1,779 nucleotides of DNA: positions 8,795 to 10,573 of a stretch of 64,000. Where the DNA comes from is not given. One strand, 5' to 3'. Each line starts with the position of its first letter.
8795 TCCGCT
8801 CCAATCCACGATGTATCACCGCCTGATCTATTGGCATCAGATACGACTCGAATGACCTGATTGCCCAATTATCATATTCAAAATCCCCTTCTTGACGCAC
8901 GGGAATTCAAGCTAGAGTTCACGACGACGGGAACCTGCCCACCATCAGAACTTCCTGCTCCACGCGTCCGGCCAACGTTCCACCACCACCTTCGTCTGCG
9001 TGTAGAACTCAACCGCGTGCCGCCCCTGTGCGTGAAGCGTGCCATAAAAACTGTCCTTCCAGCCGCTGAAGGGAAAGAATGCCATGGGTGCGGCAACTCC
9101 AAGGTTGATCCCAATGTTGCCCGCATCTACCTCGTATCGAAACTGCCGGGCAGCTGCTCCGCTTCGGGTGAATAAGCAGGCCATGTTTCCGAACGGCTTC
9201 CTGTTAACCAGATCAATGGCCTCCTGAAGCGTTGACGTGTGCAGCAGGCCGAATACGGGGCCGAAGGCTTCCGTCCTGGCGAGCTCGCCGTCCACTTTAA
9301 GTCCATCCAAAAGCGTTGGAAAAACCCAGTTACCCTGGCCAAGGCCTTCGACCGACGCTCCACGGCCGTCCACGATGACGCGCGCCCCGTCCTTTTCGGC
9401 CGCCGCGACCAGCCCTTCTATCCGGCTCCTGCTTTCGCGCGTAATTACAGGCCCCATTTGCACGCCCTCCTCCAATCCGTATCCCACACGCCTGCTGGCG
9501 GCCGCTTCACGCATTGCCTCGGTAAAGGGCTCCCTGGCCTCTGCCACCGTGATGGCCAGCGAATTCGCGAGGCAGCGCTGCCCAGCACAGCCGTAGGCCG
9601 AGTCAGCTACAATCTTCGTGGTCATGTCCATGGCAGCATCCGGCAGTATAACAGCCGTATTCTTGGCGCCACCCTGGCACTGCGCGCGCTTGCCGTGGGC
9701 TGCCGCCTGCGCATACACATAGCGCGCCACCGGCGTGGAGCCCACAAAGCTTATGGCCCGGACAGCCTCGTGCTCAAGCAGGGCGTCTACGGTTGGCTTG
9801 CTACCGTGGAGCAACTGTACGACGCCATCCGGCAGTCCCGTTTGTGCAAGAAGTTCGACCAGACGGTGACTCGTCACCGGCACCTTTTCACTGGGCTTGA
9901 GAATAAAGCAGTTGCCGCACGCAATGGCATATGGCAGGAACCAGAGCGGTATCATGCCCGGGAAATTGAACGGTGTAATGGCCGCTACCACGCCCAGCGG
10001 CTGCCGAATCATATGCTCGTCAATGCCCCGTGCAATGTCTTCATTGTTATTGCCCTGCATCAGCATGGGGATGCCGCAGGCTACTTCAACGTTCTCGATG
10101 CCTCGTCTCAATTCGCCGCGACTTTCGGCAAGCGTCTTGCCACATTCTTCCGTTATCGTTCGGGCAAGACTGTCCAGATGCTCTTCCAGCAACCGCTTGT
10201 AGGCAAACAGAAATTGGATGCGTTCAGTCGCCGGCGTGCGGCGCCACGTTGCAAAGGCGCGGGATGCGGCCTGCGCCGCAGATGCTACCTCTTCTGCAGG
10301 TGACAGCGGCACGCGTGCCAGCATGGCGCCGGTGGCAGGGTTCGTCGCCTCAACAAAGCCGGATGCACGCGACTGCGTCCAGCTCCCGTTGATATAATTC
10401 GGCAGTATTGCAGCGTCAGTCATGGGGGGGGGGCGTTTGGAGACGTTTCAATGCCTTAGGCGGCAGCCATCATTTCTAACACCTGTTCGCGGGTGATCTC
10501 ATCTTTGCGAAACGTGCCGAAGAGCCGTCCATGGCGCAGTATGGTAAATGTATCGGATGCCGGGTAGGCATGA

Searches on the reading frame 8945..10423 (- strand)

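Call 23: search_protein_families(library=pfam, proteins=[window:8945-10423:-], max_evalue=0.001)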
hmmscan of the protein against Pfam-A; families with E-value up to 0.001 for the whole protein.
window:8945-10423:- (492 aa): 1 family
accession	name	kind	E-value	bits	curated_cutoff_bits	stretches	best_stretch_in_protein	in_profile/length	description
PF00171.27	Aldedh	-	4.9e-129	431.3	23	1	15-480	1-461/461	Aldehyde dehydrogenase family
